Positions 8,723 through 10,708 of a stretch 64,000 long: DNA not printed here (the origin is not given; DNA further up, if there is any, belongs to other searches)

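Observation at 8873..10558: Winged-HTH fused to an amino-MTase fold with eroded catalytic (DIPF) and SAM-binding (YGGASVV) motifs — candidate pseudo-methyltransferase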

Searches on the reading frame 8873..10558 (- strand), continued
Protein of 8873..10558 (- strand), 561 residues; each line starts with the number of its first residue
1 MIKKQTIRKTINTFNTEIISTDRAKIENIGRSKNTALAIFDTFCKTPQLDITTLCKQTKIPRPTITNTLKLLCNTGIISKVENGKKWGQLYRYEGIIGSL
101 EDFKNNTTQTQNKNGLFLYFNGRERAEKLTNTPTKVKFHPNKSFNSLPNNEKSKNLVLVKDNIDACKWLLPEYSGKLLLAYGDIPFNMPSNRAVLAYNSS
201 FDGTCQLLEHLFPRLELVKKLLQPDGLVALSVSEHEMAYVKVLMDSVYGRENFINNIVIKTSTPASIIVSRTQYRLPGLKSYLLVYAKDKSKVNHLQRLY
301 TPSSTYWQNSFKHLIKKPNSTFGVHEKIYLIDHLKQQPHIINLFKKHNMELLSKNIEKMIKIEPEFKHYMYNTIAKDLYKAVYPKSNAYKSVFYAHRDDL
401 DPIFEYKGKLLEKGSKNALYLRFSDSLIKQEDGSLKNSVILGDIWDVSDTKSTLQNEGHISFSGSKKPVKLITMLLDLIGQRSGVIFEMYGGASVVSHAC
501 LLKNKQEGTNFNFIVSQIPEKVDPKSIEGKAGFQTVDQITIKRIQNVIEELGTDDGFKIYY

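Call 14: find_encoding_contigs(protein=P0003, flank=10000, max_places=2)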
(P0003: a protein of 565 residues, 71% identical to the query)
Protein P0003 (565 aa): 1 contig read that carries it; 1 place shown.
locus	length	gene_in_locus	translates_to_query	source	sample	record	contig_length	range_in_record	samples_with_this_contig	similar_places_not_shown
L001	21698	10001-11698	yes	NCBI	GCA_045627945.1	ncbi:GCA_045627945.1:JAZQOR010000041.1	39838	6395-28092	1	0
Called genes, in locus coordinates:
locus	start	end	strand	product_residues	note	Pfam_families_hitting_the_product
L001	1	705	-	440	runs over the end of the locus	PF02321:OEP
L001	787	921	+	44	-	-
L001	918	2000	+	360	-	PF02463:SMC_N, PF13175:AAA_15, PF13476:AAA_23, PF13304:AAA_21 (weak)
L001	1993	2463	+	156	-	PF04386:SspB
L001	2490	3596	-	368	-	PF00022:Actin, PF06723:MreB_Mbl, PF00012:HSP70, PF14450:FtsA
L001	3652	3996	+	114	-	PF00825:Ribonuclease_P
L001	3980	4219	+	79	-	PF01809:YidD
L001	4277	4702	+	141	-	PF00364:Biotin_lipoyl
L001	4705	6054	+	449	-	PF00289:Biotin_carb_N, PF02222:ATP-grasp, PF02786:CPSase_L_D2, PF07478:Dala_Dala_lig_C, PF02785:Biotin_carb_C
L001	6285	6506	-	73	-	-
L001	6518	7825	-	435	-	PF13356:Arm-DNA-bind_3, PF14659:Phage_int_SAM_3, PF00589:Phage_integrase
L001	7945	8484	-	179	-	-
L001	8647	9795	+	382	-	-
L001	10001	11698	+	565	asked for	PF01555:N6_N4_Mtase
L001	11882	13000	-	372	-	PF00145:DNA_methylase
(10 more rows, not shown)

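Call 15: find_encoding_contigs(protein=P0008, flank=10000, max_places=3)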
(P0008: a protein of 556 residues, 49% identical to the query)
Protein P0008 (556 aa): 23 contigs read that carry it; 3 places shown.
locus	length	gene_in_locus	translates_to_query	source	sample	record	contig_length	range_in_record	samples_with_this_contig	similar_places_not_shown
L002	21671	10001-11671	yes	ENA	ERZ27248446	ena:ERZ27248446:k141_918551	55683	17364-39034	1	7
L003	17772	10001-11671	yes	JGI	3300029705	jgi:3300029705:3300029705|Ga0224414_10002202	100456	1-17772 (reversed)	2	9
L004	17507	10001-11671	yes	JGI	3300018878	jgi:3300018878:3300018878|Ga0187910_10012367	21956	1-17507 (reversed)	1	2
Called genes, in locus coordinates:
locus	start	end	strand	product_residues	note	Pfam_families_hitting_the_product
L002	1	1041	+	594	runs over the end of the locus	PF02190:LON_substr_bdg, PF07724:AAA_2 (faint), PF00004:AAA, PF07728:AAA_5, PF22667:Lon_lid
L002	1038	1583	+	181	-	PF00814:TsaD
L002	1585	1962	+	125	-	-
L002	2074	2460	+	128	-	PF00583:Acetyltransf_1, PF13673:Acetyltransf_10, PF13508:Acetyltransf_7, PF08445:FR47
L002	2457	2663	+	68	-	-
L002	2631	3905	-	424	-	PF05970:PIF1, PF13191:AAA_16 (faint), PF13245:AAA_19, PF13604:AAA_30, PF13401:AAA_22 (faint), PF02689:Herpes_Helicase (weak), PF13538:UvrD_C_2 (weak)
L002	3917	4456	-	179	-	PF04011:LemA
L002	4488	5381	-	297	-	PF01745:IPT (weak), PF01715:IPPT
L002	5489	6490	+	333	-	PF00044:Gp_dh_N, PF02800:Gp_dh_C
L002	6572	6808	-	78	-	-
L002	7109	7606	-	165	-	PF00959:Phage_lysozyme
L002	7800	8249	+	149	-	-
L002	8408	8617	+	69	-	-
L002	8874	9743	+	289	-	-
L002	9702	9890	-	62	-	PF12728:HTH_17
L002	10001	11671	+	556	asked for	PF01555:N6_N4_Mtase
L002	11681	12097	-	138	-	-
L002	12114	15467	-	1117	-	PF04851:ResIII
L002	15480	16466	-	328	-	PF07669:Eco57I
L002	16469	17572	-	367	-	-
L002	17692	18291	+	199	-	PF00239:Resolvase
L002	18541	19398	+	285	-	-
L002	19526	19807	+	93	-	PF05015:HigB-like_toxin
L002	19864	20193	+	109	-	-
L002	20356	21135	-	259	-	-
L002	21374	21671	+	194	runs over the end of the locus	PF00589:Phage_integrase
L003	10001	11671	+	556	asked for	PF01555:N6_N4_Mtase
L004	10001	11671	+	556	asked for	PF01555:N6_N4_Mtase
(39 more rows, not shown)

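Call 16: find_encoding_contigs(protein=P0004, flank=8000, max_places=1)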
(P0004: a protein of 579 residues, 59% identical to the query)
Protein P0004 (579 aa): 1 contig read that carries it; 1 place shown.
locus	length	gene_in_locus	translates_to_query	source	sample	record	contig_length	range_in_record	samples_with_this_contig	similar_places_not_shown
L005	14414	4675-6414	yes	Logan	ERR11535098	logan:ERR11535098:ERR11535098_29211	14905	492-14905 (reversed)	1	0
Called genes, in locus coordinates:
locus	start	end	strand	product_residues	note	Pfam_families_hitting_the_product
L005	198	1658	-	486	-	PF00239:Resolvase, PF07508:Recombinase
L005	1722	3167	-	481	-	PF00239:Resolvase, PF07508:Recombinase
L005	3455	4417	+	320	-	-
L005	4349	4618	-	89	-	PF12728:HTH_17 (weak)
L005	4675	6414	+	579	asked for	PF01555:N6_N4_Mtase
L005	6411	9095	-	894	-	PF04851:ResIII (faint), PF08722:Tn7_TnsA-like_N (weak)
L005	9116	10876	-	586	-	PF01555:N6_N4_Mtase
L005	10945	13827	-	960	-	PF00580:UvrD-helicase, PF13245:AAA_19, PF13361:UvrD_C, PF13538:UvrD_C_2 (faint), PF12705:PDDEXK_1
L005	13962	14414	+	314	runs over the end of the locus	?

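Call 17: find_encoding_contigs(protein=P0018, flank=8000, max_places=1)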
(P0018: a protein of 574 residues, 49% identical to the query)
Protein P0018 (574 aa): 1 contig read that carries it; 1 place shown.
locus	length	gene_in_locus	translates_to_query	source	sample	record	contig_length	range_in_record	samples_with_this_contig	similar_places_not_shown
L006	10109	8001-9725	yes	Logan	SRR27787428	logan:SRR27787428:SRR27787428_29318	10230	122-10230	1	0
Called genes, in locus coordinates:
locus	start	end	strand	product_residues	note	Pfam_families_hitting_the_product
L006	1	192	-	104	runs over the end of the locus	?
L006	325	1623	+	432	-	PF14307:Glyco_tran_WbsX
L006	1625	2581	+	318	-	PF05045:RgpF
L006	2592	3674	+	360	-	-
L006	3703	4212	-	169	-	PF18454:Mtd_N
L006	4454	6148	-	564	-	PF00239:Resolvase, PF13408:Zn_ribbon_recom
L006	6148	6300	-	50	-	-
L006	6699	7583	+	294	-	PF23343:REP_ORF2-G2P (faint)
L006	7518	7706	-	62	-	PF12728:HTH_17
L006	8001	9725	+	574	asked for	PF01555:N6_N4_Mtase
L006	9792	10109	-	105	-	?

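Call 18: find_encoding_contigs(protein=P0022, flank=8000, max_places=1)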
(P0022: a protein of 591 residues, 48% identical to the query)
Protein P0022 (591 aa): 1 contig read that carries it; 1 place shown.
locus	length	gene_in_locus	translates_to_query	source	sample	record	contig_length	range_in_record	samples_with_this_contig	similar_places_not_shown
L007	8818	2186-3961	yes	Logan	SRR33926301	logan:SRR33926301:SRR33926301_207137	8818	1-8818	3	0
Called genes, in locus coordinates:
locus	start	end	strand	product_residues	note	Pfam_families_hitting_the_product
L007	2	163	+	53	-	?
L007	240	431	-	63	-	PF12728:HTH_17 (weak), PF13411:MerR_1 (weak)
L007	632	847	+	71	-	-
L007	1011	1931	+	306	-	-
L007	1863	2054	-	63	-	PF12728:HTH_17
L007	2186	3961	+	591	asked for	PF01555:N6_N4_Mtase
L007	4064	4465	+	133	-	-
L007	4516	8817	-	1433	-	?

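Call 19: find_encoding_contigs(protein=P0017, flank=8000, max_places=1)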
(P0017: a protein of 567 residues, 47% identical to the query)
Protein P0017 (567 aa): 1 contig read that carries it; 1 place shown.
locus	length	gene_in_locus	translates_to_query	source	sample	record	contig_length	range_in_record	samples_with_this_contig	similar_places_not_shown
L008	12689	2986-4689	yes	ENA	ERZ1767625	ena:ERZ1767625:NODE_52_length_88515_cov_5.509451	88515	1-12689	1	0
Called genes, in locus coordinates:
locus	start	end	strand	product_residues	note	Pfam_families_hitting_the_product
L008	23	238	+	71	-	-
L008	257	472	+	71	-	-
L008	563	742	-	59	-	PF12728:HTH_17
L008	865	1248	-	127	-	-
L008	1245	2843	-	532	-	-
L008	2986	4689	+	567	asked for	PF01555:N6_N4_Mtase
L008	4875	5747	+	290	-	-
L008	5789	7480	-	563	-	PF03235:GmrSD_N, PF07510:GmrSD_C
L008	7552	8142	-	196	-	PF00239:Resolvase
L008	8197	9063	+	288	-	PF12950:TaqI_C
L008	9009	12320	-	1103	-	PF02384:N6_Mtase, PF20473:MmeI_Mtase (faint), PF07669:Eco57I, PF12950:TaqI_C (weak)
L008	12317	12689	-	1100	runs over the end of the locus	PF13091:PLDc_2 (weak), PF04851:ResIII (faint), PF00176:SNF2-rel_dom, PF00271:Helicase_C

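Call 30: find_related_loci(query=A1, collection=genome_contigs, flank=8000)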
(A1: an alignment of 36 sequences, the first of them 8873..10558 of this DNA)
Query A1 (561 aa) in genome_contigs; peptide patterns used: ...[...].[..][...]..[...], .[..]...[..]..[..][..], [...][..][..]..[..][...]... (x = any residue, [..] = any of these).
113 stretches matched a pattern; 21 encode a relative of the query (tblastn E <= 1e-3); 20 distinct loci.
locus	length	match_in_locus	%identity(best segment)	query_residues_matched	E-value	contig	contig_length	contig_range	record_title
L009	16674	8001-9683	100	1-561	0e+0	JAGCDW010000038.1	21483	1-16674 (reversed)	MAG: Alphaproteobacteria bacterium isolate RGIG9702 Yak_Omasum-2__c458623, whole genome shotgun sequence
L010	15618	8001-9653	49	4-560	3e-173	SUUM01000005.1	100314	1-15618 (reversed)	MAG: Alphaproteobacteria bacterium isolate SIG46 NODE_1229_length_100314_cov_6.882051, whole genome shotgun sequence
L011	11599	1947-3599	49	4-560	8e-171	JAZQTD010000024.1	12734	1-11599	MAG: Candidatus Enterousia sp. isolate T1900045192_TC20190188.MAGScoT_cleanbin_000014 SGB_5297_k141_921978, whole genome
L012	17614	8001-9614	50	4-547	1e-170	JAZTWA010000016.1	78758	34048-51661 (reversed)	MAG: Candidatus Enterousia sp. isolate T1900045335_YK20190024.MAGScoT_cleanbin_000047 SGB_6593_k141_2815034, whole genom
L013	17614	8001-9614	49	4-547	9e-169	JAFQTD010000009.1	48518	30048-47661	MAG: Alphaproteobacteria bacterium isolate RGIG2127 Goat_Colon-5__c100494, whole genome shotgun sequence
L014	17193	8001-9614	49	4-547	2e-166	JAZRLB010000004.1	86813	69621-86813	MAG: Candidatus Enterousia sp. isolate T1900045443_YK20190134.MAGScoT_cleanbin_000013 SGB_7129_k141_3485016, whole genom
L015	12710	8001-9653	42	1-560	3e-142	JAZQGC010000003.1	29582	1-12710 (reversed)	MAG: Candidatus Enterousia sp. isolate T1900044631_TS20190097.MAGScoT_cleanbin_000038 SGB_1040_k141_2265495, whole genom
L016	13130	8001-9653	41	1-560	2e-139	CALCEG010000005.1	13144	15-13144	MAG TPA_asm: uncultured Alphaproteobacteria bacterium isolate SRR6425765_bin.98_CONCOCT_v1.1_MAG genome assembly, contig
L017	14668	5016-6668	49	4-560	2e-172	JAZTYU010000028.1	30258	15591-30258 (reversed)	MAG: Candidatus Enterousia sp. isolate T1900045325_YK20190014.MAGScoT_cleanbin_000039 SGB_6437_k141_3507842, whole genom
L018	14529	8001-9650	38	3-560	9e-124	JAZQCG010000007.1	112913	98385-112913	MAG: Candidatus Enterousia sp. isolate T1900044638_TS20190104.MAGScoT_cleanbin_000053 SGB_1212_k141_821405, whole genome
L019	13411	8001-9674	38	2-560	1e-122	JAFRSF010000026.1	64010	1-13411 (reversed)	MAG: Alphaproteobacteria bacterium isolate RGIG2753 Goat_Omasum-5__c550368, whole genome shotgun sequence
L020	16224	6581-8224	39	4-560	9e-123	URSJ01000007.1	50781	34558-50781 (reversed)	uncultured Rickettsiales bacterium isolate UMGS1304 genome assembly, contig: NODE_86_length_50781_cov_7.25062, whole gen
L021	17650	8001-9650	38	3-560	5e-121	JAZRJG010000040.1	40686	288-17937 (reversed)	MAG: Candidatus Enterousia sp. isolate T1900045468_YK20190159.MAGScoT_cleanbin_000030 SGB_7220_k141_1036101, whole genom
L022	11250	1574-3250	38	2-560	6e-121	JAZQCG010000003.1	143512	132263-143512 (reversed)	MAG: Candidatus Enterousia sp. isolate T1900044638_TS20190104.MAGScoT_cleanbin_000053 SGB_1212_k141_1383296, whole genom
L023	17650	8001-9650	38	3-560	5e-121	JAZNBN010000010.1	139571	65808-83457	MAG: Candidatus Enterousia sp. isolate T1900044741_TS20190207.MAGScoT_cleanbin_000046 SGB_2069_k141_3210881, whole genom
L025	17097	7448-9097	38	3-560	8e-123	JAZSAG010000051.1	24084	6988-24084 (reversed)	MAG: Candidatus Enterousia sp. isolate T1900044938_TS20190404.MAGScoT_cleanbin_000029 SGB_3452_k141_894616, whole genome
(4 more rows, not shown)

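Call 35: predict_structure(alignment_id=A1)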
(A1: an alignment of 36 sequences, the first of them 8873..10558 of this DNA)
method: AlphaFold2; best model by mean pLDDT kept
length: 561 residues; sequences in the alignment: 36
mean_pLDDT: 80.7   pTM: 0.66
mean pLDDT of the five models: 80.7, 79.1, 79.1, 73.1, 72.2
residues with pLDDT >= 90: 221; 70-90: 220; 50-70: 67; < 50: 53
segments of 3 or more residues with pLDDT < 50: 1-5, 102-116, 187-203, 263-278
pLDDT, mean of each block of 10 residues (from residue 1): 53 81 86 87 86 89 91 89 77 75 44 53 84 91 97 96 94 97 63 38 66 95 96 75 86 84 39 41 90 84 81 87 84 94 95 92 93 92 67 64 79 81 85 78 76 62 67 91 94 86 93 93 79 89 93 94 95
secondary structure, 60 per line:
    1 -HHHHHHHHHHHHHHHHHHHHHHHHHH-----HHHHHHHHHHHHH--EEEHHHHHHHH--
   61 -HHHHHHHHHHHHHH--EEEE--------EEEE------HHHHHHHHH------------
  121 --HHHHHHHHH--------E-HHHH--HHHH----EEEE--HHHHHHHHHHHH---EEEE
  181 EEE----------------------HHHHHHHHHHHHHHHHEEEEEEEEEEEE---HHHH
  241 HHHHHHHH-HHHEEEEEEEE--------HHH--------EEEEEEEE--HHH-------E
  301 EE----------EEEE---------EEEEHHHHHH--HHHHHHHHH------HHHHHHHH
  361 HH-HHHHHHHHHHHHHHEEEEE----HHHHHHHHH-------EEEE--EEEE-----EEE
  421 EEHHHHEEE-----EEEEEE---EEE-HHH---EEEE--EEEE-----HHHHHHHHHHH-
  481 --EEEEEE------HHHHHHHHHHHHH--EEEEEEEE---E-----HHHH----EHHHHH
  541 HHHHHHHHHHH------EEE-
elements in order: H2-27 H33-45 E48-50 H51-58 H62-75 E78-81 E90-93 H100-108 H123-131 H142-145 H148-151 E156-159 H162-173 E177-183 H206-221 E222-233 H237-248 E253-260 E280-287 E300-302 E313-316 E326-329 H330-335 H338-346 H353-362 H364-377 E378-382 H387-395 E403-406 E409-412 E418-422 H423-426 E427-429 E435-440 E444-446 E454-457 E460-463 H469-479 E483-488 H495-507 E510-517 H527-530 H536-551 E558-560

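Call 38: fold_search(model_id=the predicted structure, library=pdb)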
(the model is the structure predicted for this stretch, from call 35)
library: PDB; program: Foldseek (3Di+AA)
matches with E <= 10: 1801; with E <= 0.001: 71
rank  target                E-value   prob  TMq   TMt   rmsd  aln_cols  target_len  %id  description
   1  4zcf_B                1.1e-24  1.00  0.47  0.43  11.6       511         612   17  Structural basis of asymmetric DNA methylation and ATP-triggered long-range diffusion by EcoP15I (released 2015-07-29)
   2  4zcf_A                9.5e-23  1.00  0.47  0.43  13.4       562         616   16  Structural basis of asymmetric DNA methylation and ATP-triggered long-range diffusion by EcoP15I (released 2015-07-29)
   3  6k0w_A                4.3e-20  1.00  0.44  0.47  14.4       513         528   20  DNA methyltransferase in complex with sinefungin (released 2019-12-11)
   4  6k0w_B                5.6e-19  1.00  0.42  0.47  14.3       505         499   18  DNA methyltransferase in complex with sinefungin (released 2019-12-11)
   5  6k0w_D                1.6e-17  1.00  0.41  0.53  13.6       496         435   18  DNA methyltransferase in complex with sinefungin (released 2019-12-11)
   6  6k0w_C                2.4e-17  1.00  0.40  0.51  13.8       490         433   18  DNA methyltransferase in complex with sinefungin (released 2019-12-11)
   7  7dsu_A                3.4e-12  1.00  0.39  0.52   7.6       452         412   15  Structure of Mod subunit of the Type III restriction-modification enzyme Mbo45V (released 2022-01-05)
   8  7dsu_B                1.4e-11  1.00  0.39  0.51   8.6       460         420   17  Structure of Mod subunit of the Type III restriction-modification enzyme Mbo45V (released 2022-01-05)
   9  6pbd_B                4.5e-08  1.00  0.30  0.49  14.1       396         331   12  DNA N6-Adenine Methyltransferase CcrM In Complex with Double-Stranded DNA Oligonucleotide Containing Its Recognition S (released 2019-10-23)
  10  2zif_A                1.3e-07  1.00  0.28  0.61  11.5       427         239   10  Crystal Structure of TTHA0409, Putative DNA Modification Methylase from Thermus thermophilus HB8- Complexed with S-Ade (released 2008-07-29)
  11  1g60_A                1.7e-07  1.00  0.28  0.60  10.6       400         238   12  Crystal Structure of Methyltransferase MboIIa (Moraxella bovis) (released 2002-05-01)
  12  2zie_B                2.4e-07  1.00  0.29  0.66  11.3       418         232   10  Crystal Structure of TTHA0409, Putatative DNA Modification Methylase from Thermus thermophilus HB8- Selenomethionine d (released 2008-07-29)
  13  1boo                  2.4e-07  1.00  0.31  0.57   8.6       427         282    9  PVUII DNA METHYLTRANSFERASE (CYTOSINE-N4-SPECIFIC) (released 1998-08-12)
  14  2zig_A                2.5e-07  1.00  0.28  0.63  11.4       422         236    9  Crystal Structure of TTHA0409, Putative DNA Modification Methylase from Thermus thermophilus HB8 (released 2008-07-29)
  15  6pbd_A                2.5e-07  1.00  0.30  0.46  13.8       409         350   14  DNA N6-Adenine Methyltransferase CcrM In Complex with Double-Stranded DNA Oligonucleotide Containing Its Recognition S (released 2019-10-23)
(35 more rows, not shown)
